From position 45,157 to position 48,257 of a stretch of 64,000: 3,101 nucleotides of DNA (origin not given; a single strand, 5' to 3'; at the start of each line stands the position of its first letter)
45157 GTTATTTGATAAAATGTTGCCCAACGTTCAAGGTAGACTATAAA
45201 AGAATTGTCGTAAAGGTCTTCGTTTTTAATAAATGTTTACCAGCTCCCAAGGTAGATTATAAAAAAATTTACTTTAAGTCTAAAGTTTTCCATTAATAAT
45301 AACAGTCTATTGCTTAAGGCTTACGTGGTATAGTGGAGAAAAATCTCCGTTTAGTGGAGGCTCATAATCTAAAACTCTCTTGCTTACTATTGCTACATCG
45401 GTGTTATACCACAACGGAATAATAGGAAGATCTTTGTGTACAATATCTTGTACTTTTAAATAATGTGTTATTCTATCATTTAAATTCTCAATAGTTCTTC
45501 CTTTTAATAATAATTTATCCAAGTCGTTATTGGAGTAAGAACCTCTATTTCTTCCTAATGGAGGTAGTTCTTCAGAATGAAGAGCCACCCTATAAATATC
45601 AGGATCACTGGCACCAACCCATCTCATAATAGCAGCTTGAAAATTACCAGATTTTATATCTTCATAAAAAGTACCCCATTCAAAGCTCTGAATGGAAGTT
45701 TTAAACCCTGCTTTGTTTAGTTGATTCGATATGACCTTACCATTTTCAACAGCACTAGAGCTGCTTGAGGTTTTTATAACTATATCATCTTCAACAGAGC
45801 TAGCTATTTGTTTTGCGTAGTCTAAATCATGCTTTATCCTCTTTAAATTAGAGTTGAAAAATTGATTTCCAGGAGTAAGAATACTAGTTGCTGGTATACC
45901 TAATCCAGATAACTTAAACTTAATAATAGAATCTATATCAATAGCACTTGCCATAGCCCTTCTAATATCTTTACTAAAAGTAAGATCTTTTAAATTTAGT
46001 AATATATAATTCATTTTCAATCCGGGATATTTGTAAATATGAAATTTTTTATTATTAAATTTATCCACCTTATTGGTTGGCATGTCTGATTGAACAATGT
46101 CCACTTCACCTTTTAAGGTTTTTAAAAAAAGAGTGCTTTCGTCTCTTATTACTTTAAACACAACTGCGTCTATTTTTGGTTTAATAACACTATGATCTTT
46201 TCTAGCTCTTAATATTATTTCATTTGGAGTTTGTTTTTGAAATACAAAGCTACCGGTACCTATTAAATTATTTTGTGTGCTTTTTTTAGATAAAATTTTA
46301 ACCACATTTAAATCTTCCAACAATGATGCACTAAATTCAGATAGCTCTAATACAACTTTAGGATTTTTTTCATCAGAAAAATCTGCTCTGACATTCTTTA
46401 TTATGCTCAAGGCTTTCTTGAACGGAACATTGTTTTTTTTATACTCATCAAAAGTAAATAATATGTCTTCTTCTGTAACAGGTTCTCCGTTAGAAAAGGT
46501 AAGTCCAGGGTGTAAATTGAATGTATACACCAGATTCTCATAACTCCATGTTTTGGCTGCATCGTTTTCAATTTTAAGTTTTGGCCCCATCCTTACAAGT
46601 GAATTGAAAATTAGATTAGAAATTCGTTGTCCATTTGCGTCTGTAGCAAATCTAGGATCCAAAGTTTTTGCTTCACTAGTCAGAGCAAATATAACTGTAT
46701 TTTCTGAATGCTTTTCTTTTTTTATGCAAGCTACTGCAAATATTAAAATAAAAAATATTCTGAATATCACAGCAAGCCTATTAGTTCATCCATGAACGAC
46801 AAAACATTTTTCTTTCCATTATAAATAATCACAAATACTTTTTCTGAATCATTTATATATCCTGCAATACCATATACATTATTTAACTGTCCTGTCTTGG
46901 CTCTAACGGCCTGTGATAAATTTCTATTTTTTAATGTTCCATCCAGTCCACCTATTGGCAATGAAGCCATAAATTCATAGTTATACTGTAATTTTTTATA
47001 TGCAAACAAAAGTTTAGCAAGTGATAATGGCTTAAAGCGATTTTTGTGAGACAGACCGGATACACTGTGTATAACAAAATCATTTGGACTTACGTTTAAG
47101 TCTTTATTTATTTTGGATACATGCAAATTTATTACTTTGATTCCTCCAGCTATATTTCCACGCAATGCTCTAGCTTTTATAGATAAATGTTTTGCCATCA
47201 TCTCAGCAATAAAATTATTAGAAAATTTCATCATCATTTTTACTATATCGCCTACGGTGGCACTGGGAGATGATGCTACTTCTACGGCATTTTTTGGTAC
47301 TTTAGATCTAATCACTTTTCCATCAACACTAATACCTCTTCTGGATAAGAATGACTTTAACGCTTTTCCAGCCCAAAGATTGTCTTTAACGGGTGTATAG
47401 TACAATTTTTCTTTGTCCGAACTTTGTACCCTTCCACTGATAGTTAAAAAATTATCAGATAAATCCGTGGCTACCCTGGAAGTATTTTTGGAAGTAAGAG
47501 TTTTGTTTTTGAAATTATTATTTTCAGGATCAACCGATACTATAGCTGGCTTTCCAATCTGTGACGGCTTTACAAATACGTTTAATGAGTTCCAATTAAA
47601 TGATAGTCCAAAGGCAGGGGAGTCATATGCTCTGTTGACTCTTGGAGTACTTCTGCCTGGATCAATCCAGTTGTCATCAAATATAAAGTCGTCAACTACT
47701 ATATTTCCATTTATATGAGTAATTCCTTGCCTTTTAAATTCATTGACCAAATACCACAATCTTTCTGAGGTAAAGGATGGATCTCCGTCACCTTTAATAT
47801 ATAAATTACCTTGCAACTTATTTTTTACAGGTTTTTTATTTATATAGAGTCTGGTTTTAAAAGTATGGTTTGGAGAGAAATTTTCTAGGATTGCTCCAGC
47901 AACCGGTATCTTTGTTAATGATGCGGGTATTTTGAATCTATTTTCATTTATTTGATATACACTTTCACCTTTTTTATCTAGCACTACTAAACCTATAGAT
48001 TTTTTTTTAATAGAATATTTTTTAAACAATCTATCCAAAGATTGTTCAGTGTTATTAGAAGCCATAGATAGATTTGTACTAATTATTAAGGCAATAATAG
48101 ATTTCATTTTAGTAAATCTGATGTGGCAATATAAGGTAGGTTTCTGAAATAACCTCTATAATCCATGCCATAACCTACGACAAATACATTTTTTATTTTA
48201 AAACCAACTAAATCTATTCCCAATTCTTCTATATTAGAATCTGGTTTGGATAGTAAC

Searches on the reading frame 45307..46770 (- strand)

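Call 33: search_protein_families(library=pfam, proteins=[window:45307-46770:-], max_evalue=0.01)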
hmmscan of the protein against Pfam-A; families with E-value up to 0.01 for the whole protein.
window:45307-46770:- (487 aa): 1 family
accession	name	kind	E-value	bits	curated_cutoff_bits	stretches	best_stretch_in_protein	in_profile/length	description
PF00496.27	SBP_bac_5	-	4.6e-49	167.9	32.4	1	71-391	6-353/368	Bacterial extracellular solute-binding proteins, family 5 Middle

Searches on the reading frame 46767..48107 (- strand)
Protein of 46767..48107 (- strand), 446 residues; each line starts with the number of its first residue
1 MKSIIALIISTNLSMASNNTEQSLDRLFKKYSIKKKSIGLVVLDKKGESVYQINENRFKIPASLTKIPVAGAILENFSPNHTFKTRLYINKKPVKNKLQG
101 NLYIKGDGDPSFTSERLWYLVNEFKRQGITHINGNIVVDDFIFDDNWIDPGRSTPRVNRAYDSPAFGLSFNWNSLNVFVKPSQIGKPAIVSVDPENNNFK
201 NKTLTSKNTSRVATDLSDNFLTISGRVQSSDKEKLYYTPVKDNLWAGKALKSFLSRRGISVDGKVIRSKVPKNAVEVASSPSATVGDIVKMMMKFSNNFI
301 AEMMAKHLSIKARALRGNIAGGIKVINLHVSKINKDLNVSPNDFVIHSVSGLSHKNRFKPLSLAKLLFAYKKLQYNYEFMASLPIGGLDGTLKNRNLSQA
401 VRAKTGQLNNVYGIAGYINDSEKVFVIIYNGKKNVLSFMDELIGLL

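Call 73: search_protein_families(library=pfam, proteins=[window:46767-48107:-], max_evalue=0.0001)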
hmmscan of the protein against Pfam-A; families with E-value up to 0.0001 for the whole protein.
window:46767-48107:- (446 aa): 2 families
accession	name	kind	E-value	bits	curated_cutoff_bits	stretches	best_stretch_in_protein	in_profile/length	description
PF02113.21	Peptidase_S13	-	9.2e-71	239.3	22.8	1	22-433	3-426/444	D-Ala-D-Ala carboxypeptidase 3 (S13) family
PF13354.11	Beta-lactamase2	-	8.6e-05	22.4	22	0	40-107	2-69/214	Beta-lactamase enzyme family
